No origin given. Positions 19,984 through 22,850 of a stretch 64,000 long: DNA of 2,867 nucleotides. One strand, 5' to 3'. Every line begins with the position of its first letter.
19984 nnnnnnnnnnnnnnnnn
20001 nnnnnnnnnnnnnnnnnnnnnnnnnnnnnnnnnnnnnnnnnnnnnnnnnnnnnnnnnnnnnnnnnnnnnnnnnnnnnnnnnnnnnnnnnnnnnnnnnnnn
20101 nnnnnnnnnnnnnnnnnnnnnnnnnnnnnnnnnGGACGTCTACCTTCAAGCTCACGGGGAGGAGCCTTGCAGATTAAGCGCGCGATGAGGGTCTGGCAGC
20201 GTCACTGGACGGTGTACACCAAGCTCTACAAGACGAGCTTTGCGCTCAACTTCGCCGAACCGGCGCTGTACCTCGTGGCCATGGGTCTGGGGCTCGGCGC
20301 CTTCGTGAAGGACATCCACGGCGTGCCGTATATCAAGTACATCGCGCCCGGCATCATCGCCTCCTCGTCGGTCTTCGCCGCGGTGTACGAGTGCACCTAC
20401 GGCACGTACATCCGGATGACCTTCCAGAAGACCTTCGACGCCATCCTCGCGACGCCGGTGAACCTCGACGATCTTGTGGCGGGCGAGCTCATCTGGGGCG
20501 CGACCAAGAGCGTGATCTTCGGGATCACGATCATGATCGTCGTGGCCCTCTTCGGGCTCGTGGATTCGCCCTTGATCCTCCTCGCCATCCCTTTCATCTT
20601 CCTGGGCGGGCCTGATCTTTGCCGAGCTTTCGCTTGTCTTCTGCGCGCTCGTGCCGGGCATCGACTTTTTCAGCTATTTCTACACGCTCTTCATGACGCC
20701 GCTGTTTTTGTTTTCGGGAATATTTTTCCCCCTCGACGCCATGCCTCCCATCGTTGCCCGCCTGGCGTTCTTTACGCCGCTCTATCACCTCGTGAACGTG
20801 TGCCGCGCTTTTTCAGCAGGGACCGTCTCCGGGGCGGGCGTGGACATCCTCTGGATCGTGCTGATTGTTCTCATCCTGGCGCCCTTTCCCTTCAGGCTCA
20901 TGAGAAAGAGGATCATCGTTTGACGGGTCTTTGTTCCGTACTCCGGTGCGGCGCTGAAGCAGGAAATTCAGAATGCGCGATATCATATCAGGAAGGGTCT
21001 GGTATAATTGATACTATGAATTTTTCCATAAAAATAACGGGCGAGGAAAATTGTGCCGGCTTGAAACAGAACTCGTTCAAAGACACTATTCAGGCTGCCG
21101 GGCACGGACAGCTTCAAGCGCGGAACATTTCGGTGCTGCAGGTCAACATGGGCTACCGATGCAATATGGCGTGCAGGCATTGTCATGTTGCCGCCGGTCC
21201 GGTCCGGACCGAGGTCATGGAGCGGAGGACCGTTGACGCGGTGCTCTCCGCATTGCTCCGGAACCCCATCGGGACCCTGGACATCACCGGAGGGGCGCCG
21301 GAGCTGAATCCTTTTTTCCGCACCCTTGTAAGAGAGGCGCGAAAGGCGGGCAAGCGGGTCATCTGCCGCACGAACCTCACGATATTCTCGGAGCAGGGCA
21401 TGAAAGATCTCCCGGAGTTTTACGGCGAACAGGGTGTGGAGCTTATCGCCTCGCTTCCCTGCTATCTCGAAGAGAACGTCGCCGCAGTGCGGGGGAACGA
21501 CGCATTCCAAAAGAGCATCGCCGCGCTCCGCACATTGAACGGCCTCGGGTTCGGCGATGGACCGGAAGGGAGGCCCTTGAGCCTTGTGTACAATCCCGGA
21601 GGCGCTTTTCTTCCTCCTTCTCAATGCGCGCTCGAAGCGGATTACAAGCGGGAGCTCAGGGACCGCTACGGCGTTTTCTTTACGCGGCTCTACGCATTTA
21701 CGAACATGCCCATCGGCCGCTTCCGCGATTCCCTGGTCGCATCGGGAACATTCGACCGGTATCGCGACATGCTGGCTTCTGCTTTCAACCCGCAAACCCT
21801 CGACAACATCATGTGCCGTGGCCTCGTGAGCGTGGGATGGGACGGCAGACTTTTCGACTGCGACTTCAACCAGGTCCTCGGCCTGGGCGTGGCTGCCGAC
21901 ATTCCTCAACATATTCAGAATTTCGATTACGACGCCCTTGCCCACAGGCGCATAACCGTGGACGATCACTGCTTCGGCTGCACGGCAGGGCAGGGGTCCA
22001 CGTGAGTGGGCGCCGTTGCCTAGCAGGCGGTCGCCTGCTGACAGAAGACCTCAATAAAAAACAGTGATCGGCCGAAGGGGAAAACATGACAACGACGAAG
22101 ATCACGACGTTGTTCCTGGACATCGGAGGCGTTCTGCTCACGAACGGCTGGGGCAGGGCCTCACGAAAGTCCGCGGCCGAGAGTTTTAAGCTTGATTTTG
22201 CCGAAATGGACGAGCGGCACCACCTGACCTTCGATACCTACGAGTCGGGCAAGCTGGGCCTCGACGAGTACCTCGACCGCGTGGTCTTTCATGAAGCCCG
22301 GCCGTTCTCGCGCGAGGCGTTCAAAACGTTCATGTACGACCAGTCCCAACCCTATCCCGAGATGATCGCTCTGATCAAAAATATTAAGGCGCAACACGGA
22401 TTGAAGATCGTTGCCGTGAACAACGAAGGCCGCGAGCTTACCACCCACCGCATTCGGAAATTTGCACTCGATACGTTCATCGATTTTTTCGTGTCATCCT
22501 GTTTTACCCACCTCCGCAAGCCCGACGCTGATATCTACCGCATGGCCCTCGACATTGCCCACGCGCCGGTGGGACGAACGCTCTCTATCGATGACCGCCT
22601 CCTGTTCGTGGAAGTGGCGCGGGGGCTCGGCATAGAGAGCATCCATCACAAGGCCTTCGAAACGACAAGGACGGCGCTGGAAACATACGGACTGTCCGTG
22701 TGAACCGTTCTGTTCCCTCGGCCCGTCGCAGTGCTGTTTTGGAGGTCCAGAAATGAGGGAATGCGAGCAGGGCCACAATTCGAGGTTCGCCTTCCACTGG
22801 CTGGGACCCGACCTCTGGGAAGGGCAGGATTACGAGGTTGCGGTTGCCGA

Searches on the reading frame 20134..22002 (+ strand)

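Call 16: search_protein_families(library=pfam, proteins=[window:20134-22002:+], max_evalue=0.001)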
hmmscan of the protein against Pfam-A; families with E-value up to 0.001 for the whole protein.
window:20134-22002:+ (623 aa): 2 families
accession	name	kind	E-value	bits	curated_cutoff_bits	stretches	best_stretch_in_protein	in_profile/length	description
PF12345.13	DUF3641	-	3.4e-48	163.5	24.9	1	493-623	1-130/134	Protein of unknown function (DUF3641)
PF04055.27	Radical_SAM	-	1.1e-09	39.1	29.5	1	337-473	1-141/166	Radical SAM superfamily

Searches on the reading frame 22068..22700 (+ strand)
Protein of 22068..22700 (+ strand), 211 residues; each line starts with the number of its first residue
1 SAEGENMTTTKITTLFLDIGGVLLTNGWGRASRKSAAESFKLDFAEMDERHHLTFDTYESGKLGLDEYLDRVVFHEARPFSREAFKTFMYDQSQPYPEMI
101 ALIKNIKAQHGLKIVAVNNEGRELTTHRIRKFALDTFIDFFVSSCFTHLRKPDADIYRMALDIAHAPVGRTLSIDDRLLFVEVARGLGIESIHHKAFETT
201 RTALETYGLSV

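Call 66: search_protein_families(library=pfam, proteins=[window:22068-22700:+], max_evalue=0.0001)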
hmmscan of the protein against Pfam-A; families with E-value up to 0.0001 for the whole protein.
window:22068-22700:+ (211 aa): 2 families
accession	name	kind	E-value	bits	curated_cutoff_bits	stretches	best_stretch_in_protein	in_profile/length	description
PF00702.32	Hydrolase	-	8.5e-12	46.3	26.4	1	13-178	2-181/191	haloacid dehalogenase-like hydrolase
PF13419.12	HAD_2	-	3e-09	37.7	23.8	1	73-192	57-176/178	Haloacid dehalogenase-like hydrolase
